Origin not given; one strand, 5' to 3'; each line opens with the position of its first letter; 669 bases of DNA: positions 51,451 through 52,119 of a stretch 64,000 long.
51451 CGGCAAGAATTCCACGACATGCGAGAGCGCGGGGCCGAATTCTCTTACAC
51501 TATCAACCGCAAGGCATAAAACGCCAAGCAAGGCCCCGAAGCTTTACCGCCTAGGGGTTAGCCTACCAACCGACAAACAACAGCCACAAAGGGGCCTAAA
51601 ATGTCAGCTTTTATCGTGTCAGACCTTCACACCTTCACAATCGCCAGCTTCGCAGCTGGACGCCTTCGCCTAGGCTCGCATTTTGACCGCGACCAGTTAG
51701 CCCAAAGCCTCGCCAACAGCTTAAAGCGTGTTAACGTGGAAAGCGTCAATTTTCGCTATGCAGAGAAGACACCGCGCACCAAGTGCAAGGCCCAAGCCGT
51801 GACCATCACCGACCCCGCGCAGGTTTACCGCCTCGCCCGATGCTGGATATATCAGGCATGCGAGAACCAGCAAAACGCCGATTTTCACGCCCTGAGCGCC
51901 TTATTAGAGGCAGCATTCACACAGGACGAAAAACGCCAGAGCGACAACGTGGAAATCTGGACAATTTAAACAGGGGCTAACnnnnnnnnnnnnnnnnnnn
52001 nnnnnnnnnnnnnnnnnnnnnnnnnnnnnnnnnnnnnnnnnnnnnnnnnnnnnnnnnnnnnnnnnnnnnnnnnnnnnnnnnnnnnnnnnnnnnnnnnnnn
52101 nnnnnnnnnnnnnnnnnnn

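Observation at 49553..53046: Compositionally foreign GC-rich island (~3.5 kb) carrying an ori-like leader and a self-contained operon of small genes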

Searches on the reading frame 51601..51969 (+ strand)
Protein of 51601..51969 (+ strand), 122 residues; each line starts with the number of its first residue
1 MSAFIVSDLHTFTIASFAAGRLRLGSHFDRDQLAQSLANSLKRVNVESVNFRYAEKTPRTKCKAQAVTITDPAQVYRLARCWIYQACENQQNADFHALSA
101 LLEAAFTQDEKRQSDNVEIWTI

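Call 13: search_protein_families(library=pfam, proteins=[window:51601-51969:+], max_evalue=1)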
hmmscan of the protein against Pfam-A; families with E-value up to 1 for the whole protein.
window:51601-51969:+ (122 aa): 0 families

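Call 14: search_protein_families(library=phrogs, proteins=[window:51601-51969:+], max_evalue=1)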
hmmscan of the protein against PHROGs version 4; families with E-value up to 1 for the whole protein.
window:51601-51969:+ (122 aa): 0 families

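Call 16: search_protein_families(library=ncbifam, proteins=[window:51601-51969:+], max_evalue=1)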
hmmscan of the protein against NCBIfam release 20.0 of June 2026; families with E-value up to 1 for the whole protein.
window:51601-51969:+ (122 aa): 0 families

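Call 45: find_homologous_proteins(query=window:51601-51969:+, max_evalue=0.001)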
Query window:51601-51969:+ (122 aa): 32 proteins with E <= 0.001 among 54 candidates.
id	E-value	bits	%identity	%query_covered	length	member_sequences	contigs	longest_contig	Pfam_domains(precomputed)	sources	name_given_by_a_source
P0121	1.7e-74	265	100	100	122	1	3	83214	-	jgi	jgi:hypothetical protein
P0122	1.0e-66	240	89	100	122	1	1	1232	-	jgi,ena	jgi:hypothetical protein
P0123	1.1e-63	230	85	100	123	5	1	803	-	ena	-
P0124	4.8e-63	228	84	100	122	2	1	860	-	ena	-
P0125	2.3e-62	226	82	100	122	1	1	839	-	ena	-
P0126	5.0e-61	222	85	100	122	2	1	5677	-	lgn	-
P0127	1.3e-58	214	82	100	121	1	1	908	-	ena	-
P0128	3.9e-58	212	80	100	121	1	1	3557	-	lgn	-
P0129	8.8e-57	208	81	100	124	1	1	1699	-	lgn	-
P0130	3.9e-56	206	80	100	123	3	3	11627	-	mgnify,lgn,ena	mgnify:CR=1 FL=1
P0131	1.9e-55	204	80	100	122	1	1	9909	-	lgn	-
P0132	1.2e-54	201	77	100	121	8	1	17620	-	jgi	-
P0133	4.5e-54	199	76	100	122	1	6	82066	-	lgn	-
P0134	7.4e-54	199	77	100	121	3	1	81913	-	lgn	-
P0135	6.1e-53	196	77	100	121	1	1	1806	-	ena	-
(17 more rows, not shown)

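Call 46: find_encoding_contigs(protein=P0121, flank=10000, max_places=3)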
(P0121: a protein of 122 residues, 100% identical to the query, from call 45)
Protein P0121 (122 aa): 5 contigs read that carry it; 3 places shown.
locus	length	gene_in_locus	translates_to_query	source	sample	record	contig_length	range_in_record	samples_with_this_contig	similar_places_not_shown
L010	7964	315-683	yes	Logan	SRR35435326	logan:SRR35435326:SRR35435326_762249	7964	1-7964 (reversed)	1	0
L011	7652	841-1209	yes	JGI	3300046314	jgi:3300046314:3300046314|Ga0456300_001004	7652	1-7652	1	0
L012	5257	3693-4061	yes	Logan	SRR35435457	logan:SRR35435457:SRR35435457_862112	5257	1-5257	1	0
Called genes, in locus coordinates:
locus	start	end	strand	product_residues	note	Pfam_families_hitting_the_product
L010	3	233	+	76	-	?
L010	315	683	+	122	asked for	-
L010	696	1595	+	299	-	-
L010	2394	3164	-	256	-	PF00574:CLP_protease, PF25145:NfeD1b_N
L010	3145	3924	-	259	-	PF02562:PhoH, PF13245:AAA_19 (weak), PF13604:AAA_30 (faint)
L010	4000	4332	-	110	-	-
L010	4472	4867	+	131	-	PF22182:DUF6945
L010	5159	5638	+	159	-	PF13392:HNH_3 (weak)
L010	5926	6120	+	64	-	-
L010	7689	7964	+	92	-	?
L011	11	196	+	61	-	-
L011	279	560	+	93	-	-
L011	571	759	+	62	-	-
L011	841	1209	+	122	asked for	-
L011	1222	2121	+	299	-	-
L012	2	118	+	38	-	?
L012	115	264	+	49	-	-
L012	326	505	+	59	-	-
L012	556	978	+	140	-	-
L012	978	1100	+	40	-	-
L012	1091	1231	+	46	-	-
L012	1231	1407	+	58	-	-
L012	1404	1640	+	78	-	-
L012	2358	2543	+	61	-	-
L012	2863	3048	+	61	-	-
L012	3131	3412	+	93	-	-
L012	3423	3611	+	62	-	-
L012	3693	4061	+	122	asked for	-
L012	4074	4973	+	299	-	-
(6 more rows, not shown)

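Call 93: search_protein_families(library=padloc, proteins=[window:51601-51969:+], max_evalue=0.1)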
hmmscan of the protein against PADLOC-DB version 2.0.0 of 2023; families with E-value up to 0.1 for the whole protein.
window:51601-51969:+ (122 aa): 0 families

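Call 96: predict_structure(alignment_id=A6)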
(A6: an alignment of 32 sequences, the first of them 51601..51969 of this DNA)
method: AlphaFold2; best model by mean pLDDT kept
length: 122 residues; sequences in the alignment: 32
mean_pLDDT: 90.2   pTM: 0.84
mean pLDDT of the five models: 90.2, 89.7, 89.4, 89.3, 88.8
residues with pLDDT >= 90: 87; 70-90: 27; 50-70: 8; < 50: 0
segments of 3 or more residues with pLDDT < 50: none
pLDDT, mean of each block of 10 residues (from residue 1): 81 95 78 95 94 88 92 95 92 96 96 85 60
secondary structure, 60 per line:
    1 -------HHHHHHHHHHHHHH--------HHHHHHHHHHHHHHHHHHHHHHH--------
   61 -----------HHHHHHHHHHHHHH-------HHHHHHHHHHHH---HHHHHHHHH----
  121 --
elements in order: H8-21 H30-52 H72-85 H93-104 H108-116

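Call 99: fold_search(model_id=the predicted structure, library=pdb)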
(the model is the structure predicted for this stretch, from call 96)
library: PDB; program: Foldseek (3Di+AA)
matches with E <= 10: 92; with E <= 0.001: 0
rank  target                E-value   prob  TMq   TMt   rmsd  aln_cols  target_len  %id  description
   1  9g5b_F                1.3e+00  0.14  0.30  0.21  12.7       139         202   14  Assembly intermediate of human mitochondrial ribosome small subunit (State A) (released 2025-04-23)
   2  9lsk_A                1.9e+00  0.06  0.22  0.08  17.4       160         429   10  Cryo-EM structure of the Klebsiella pneumoniae CitS (citrate-bound occluded state) (released 2025-03-12)
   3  7pnt_F                2.1e+00  0.11  0.30  0.21  16.0       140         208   14  Assembly intermediate of mouse mitochondrial ribosome small subunit without mS37 in complex with RbfA and Tfb1m (released 2022-06-15)
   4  3vw0_D                2.2e+00  0.07  0.22  0.17  13.3       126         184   14  Crystal Structure of The Dequalinum-bound Form of RamR (Transcriptional Regulator of TetR Family) From Salmonella Typh (released 2013-07-03)
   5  1o9r_D                2.4e+00  0.18  0.36  0.30   7.5       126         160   15  The X-ray crystal structure of Agrobacterium tumefaciens Dps, a member of the family that protect DNA without binding (released 2003-05-29)
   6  9g5d_F                2.5e+00  0.10  0.30  0.22  10.6       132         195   16  Assembly intermediate of human mitochondrial ribosome small subunit (State C) (released 2025-04-23)
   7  9dnh_A                2.5e+00  0.09  0.26  0.19  12.8       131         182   15  RamR variant D2.3 complexed with 1-phenyl-dihydroisoquinoline (released 2026-04-08)
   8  5fej_B                2.6e+00  0.13  0.31  0.28   8.5       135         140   11  CopM in the Cu(I)-bound form (released 2016-09-07)
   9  3uit_C                2.6e+00  0.08  0.26  0.15  15.9       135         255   13  Overall structure of Patj/Pals1/Mals complex (released 2012-02-22)
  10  7aqs_X                2.8e+00  0.06  0.23  0.19   9.7       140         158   16  Crystal structure of E. coli DPS in space group P1 (released 2021-09-01)
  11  9g5e_F                2.9e+00  0.09  0.30  0.22  10.0       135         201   15  Translation-initiation state of human mitochondrial ribosome small subunit (State F) (released 2025-04-23)
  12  5a1s_D                2.9e+00  0.05  0.23  0.08  16.3       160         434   12  Crystal structure of the sodium-dependent citrate symporter SeCitS form Salmonella enterica. (released 2016-02-17)
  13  7pnu_F                3.4e+00  0.09  0.30  0.21  12.2       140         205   11  Assembly intermediate of mouse mitochondrial ribosome small subunit without mS37 in complex with RbfA inward conformat (released 2022-06-15)
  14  1ebd_A                3.4e+00  0.03  0.16  0.06  15.8       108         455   17  DIHYDROLIPOAMIDE DEHYDROGENASE COMPLEXED WITH THE BINDING DOMAIN OF THE DIHYDROLIPOAMIDE ACETYLASE (released 1996-07-11)
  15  7xgg_B                3.6e+00  0.08  0.24  0.21  11.9       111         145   12  Crystal structure of BCL-xL in complex with computationally designed inhibitor protein (released 2022-07-20)
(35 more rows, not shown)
